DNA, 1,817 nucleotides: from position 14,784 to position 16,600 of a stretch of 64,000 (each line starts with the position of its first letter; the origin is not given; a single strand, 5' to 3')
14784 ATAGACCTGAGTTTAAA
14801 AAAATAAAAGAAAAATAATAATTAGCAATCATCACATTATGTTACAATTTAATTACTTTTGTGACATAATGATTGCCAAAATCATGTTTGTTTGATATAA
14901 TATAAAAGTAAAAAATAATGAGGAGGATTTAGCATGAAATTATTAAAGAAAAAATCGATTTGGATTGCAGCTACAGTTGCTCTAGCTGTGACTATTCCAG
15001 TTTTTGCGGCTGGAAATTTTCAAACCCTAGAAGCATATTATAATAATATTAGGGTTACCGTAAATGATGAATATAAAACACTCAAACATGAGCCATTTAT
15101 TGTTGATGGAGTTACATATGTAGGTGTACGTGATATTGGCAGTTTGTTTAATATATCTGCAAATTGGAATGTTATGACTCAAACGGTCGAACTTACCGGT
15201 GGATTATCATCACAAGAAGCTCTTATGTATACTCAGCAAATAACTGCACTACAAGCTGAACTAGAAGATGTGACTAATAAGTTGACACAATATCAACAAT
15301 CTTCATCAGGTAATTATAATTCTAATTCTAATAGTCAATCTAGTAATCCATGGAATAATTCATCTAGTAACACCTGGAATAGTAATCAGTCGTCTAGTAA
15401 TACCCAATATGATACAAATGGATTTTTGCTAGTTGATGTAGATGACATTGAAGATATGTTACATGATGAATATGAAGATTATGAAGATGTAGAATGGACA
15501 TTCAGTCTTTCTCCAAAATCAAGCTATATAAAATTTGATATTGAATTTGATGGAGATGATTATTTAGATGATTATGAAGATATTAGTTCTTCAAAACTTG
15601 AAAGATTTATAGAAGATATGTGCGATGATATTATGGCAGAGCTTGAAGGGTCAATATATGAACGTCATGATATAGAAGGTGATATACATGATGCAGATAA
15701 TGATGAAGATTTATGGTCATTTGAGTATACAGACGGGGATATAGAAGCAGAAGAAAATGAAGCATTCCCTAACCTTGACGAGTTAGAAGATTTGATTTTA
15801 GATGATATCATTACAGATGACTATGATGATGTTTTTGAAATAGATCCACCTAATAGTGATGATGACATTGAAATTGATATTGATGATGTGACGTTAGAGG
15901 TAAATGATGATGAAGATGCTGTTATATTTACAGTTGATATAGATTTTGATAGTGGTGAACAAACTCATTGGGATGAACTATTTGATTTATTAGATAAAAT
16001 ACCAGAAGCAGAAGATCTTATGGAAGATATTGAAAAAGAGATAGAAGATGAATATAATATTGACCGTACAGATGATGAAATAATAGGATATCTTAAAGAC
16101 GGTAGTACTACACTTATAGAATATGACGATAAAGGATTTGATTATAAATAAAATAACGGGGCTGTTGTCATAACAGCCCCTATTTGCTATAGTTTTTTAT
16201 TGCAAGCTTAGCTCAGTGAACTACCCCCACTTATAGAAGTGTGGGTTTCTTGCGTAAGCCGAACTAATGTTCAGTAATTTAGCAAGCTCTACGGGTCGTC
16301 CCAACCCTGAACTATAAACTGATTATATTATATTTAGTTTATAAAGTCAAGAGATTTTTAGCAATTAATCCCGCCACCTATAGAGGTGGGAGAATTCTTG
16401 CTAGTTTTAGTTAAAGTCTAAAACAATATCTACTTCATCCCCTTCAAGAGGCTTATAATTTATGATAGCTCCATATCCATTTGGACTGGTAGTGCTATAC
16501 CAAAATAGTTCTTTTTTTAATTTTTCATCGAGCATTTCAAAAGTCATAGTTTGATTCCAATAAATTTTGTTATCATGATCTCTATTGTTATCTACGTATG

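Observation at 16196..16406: Family of non-coding repeat elements built on a 'cccac-loop-gtggg + TTCTTG' hairpin, with copies in three long intergenic spacers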

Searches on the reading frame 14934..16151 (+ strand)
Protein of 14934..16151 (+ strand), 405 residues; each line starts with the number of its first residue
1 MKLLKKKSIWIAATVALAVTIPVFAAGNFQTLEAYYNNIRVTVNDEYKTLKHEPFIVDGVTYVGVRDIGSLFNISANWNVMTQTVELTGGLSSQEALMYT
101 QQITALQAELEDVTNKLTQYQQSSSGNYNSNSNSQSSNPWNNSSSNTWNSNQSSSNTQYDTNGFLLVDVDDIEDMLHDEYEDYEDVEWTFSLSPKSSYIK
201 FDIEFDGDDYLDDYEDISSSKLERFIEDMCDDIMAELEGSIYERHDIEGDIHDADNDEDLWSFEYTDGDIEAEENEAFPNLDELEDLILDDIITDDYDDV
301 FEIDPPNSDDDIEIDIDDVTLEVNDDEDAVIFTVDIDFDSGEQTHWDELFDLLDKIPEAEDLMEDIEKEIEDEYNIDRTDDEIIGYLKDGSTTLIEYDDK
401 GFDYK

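Call 16: find_encoding_contigs(protein=window:14934-16151:+, flank=3000, max_places=10)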
Protein window:14934-16151:+ (405 aa): no gene with exactly this product is on record in the collection.

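Call 17: search_protein_families(library=pfam, proteins=[window:14934-16151:+])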
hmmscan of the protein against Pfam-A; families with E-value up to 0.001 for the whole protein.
window:14934-16151:+ (405 aa): 1 family
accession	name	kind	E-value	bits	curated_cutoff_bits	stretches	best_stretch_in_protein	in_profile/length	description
PF07833.16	Cu_amine_oxidN1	-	5.5e-07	29.9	24.2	1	28-86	49-107/108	Copper amine oxidase N-terminal domain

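Call 71: search_protein_families(library=ncbifam, proteins=[window:14934-16151:+])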
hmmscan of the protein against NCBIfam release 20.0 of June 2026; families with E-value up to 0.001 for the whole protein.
window:14934-16151:+ (405 aa): 0 families

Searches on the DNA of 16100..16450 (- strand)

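Call 8: search_rna_families(source=window, start=16100, end=16450, threshold=evalue, max_evalue=10, show_alignments=3)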
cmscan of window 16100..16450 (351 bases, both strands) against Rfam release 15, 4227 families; matches with E-value up to 10: 6.
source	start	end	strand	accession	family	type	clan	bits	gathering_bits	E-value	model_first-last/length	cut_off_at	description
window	16310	16362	+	RF02064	STnc370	Gene; sRNA;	-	19.5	54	5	1-71/71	no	Enterobacterial sRNA STnc370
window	16259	16370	-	RF02896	S774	Gene; sRNA;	-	17.6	48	9.6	1-95/95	no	Staphylococcus sRNA 774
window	16107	16198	+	RF02426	SpF03_sRNA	Gene; sRNA;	-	17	50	7.5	1-106/106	no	Streptococcus sRNA SpF03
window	16144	16257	-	RF00558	L20_leader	Cis-reg; leader;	-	16.3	58.7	1.1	1-127/127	no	Ribosomal protein L20 leader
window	16133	16228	-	RF00304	snoZ279_R105_R108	Gene; snRNA; snoRNA; CD-box;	CL00081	14.7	54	3.8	1-106/106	no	Small nucleolar RNA Z279/snoR105/snoR108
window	16308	16401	+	RF02759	LasI_thermometer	Cis-reg; thermoregulator;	-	14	76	5.9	1-110/110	no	LasI 5' UTR ROSE like thermometer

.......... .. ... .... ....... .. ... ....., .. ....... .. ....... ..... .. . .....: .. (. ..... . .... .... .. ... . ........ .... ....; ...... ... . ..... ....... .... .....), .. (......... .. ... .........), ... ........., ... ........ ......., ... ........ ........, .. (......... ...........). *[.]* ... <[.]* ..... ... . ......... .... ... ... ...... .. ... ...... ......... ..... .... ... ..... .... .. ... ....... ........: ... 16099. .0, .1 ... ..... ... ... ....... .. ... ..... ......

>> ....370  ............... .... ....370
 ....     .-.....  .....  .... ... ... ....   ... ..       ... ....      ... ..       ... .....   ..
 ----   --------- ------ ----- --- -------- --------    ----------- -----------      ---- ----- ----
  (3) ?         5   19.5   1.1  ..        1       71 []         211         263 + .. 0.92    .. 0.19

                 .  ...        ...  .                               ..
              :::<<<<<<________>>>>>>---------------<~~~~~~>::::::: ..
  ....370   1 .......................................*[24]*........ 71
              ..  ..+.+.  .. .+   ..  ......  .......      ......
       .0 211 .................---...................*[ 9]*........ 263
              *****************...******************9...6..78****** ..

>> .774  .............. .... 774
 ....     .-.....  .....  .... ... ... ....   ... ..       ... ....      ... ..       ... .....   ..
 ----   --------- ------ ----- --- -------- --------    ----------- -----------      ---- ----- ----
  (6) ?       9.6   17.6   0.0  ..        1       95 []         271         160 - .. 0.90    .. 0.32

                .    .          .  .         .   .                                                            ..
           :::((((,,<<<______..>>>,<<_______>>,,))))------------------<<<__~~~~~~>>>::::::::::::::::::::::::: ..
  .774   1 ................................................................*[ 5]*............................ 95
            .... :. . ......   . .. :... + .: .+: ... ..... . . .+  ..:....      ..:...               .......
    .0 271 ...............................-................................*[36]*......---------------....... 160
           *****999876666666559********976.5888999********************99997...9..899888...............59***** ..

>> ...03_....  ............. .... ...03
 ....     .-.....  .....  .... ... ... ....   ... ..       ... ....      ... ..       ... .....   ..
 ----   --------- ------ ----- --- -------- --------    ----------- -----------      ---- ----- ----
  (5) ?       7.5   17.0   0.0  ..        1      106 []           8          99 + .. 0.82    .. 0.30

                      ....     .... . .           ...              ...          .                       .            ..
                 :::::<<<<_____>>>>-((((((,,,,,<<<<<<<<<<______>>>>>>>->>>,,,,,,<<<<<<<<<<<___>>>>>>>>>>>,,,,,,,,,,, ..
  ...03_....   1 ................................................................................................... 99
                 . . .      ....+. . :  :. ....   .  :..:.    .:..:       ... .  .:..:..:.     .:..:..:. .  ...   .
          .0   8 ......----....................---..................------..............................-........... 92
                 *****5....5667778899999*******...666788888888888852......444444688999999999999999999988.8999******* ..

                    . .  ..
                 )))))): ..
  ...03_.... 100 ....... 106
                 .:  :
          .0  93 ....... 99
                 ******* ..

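Call 56: build_rna_model(alignment_id=A2, structure=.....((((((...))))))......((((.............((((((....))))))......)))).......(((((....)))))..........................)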
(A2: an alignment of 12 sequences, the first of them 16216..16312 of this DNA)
Model R1 built from alignment A2 (12 sequences, 116 columns); structure: as given.
model positions 97; base pairs 21; branch points 2; effective number of sequences 1.7; information 0.59 bits per position. Calibrated on 0.2 Mb of random sequence (short: E-values are rough).
structure used (alignment columns):
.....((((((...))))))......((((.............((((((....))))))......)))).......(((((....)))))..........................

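Call 57: search_with_rna_model(model_id=R1, source=window, filters=off, max_evalue=10, show_alignments=5)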
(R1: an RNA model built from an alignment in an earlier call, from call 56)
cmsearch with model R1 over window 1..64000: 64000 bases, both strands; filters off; matches with E-value up to 10: 20.
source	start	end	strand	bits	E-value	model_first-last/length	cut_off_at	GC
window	16216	16312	-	105.8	1.3e-22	1-97/97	no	0.47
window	52190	52296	+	39.9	2.1e-07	1-97/97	no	0.41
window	17074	17170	+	17.4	0.034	1-97/97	no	0.27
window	54456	54561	+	15.7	0.086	1-97/97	no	0.42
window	41592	41706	-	15.3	0.1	1-97/97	no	0.32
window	14359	14436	+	12.7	0.41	1-97/97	no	0.27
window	31780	31870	-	10.9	1.1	1-97/97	no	0.32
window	35065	35153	+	10.2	1.5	1-97/97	no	0.3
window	55024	55100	+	9.8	2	1-97/97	no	0.34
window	16154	16253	+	9.6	2.1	1-97/97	no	0.43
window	16364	16456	-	9.5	2.2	1-97/97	no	0.38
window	54295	54394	-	8.9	3.1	1-97/97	no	0.27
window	29214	29274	+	8.5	3.8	1-97/97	no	0.28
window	45344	45418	-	8.5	3.9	1-97/97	no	0.37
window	21982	22056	+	8.1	4.7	1-97/97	no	0.23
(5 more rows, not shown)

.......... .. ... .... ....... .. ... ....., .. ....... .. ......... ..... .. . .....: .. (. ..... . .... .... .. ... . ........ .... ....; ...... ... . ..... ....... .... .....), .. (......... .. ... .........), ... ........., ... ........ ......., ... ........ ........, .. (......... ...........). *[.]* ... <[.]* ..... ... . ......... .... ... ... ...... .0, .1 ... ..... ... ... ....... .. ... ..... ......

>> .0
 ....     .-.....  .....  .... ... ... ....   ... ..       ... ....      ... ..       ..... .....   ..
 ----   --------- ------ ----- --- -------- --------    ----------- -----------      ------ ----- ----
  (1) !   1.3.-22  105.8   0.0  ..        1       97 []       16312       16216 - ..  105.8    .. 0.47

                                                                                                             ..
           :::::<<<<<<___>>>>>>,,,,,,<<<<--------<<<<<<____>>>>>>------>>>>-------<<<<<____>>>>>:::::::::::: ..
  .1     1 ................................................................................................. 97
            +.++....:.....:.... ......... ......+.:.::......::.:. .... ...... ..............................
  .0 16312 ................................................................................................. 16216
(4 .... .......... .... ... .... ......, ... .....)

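Call 61: build_rna_model(alignment_id=A3, structure=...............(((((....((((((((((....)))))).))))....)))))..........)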
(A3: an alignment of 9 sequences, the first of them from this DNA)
Model R2 built from alignment A3 (9 sequences, 68 columns); structure: as given.
model positions 65; base pairs 15; branch points 0; effective number of sequences 4.96; information 0.863 bits per position. Calibrated on 0.2 Mb of random sequence (short: E-values are rough).
structure used (alignment columns):
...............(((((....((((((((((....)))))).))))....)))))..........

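Call 62: search_with_rna_model(model_id=R2, source=window, filters=off, max_evalue=10, show_alignments=5)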
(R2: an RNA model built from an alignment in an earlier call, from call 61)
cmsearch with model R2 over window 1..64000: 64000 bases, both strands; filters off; matches with E-value up to 10: 21.
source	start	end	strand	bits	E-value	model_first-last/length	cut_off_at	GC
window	16351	16415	-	82.7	7.1e-17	1-65/65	no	0.37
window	47010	47066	+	18.3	0.21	1-65/65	no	0.28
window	53858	53903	+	17.2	0.37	1-65/65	no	0.2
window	10923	10991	+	14.5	1.7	1-65/65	no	0.26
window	37131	37177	-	14.1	2.1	1-65/65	no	0.34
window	16225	16245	-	13.6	2.7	24-46/65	no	0.52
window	41434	41477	-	13.4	3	1-65/65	no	0.25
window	40797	40844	-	13.3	3.3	1-65/65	no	0.33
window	3726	3762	-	13.1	3.6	1-65/65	no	0.11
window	53507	53571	+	12.8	4.2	1-65/65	no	0.23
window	4971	5011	-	12.7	4.6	1-65/65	no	0.24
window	57398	57455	+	12.6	4.8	1-65/65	no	0.22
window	26388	26446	+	12.4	5.4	1-65/65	no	0.27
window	28575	28631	-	12.2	5.8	1-65/65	no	0.21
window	16346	16411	+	12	6.8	1-65/65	no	0.39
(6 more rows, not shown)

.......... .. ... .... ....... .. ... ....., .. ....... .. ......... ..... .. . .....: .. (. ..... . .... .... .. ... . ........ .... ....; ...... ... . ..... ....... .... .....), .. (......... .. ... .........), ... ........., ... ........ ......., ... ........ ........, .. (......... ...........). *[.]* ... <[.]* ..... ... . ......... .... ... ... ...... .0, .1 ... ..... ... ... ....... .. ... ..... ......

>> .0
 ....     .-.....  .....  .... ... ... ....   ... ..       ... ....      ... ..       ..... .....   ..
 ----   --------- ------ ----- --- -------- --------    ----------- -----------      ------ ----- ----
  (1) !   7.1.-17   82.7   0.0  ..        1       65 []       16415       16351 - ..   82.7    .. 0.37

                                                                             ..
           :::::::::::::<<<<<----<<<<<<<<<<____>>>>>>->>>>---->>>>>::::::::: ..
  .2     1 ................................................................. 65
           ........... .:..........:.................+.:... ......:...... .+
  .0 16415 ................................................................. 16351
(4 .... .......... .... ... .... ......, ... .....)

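Call 65: search_with_rna_model(model_id=R1, sources=[window, L011, L012, L013, L014, L015, L017, L018, L021, L025, L027, L031, L032, L033, L034], max_evalue=0.001, make_alignment=true)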
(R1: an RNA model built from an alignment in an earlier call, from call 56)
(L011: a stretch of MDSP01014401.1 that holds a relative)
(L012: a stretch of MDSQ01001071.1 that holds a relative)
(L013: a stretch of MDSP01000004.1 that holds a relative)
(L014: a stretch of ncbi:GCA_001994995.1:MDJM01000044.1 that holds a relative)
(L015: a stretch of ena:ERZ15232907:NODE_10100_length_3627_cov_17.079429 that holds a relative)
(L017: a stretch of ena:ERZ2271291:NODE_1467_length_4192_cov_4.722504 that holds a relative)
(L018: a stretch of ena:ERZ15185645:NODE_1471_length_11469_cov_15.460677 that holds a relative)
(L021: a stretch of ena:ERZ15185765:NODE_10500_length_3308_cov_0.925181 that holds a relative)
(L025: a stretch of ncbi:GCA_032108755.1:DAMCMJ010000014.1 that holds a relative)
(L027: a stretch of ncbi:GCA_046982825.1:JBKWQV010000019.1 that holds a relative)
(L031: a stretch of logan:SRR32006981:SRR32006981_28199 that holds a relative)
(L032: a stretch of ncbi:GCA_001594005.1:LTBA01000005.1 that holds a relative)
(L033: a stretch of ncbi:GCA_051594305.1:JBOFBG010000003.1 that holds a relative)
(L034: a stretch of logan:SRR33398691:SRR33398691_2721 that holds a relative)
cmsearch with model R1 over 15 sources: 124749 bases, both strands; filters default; matches with E-value up to 0.001: 16.
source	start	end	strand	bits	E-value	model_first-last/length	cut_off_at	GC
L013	9534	9630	-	109.6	3.4e-23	1-97/97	no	0.48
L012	3445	3541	+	109.1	4.4e-23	1-97/97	no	0.48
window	16216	16312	-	105.8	2.5e-22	1-97/97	no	0.47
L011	119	215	+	105.4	3.1e-22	1-97/97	no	0.48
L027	2575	2671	+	95.8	5.2e-20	1-97/97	no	0.38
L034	2281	2377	+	94.5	1e-19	1-97/97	no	0.35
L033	2284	2379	+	93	2.4e-19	1-97/97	no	0.48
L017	1865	1962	+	90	1.1e-18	1-97/97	no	0.5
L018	1861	1958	+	90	1.1e-18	1-97/97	no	0.5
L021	1639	1736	+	90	1.1e-18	1-97/97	no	0.5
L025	2578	2675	+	90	1.1e-18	1-97/97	no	0.5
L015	2429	2526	+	88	3.2e-18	1-97/97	no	0.49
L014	2578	2679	+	87.3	4.7e-18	1-97/97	no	0.44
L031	2283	2392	+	83.2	4.1e-17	1-97/97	no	0.4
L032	2301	2402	+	82.8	5.4e-17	1-97/97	no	0.46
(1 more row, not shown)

Alignment A4: 16 matches aligned to the model, 137 columns, each read 5' to 3' on its own strand. Consensus structure (alignment columns), stored with it:
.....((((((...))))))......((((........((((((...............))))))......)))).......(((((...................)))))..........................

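Call 83: search_dna_similar(query=window:16200-16420:-, collection=plasmids, mode=distant, max_rows=10)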
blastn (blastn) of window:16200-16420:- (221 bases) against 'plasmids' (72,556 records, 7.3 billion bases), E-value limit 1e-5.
No match.
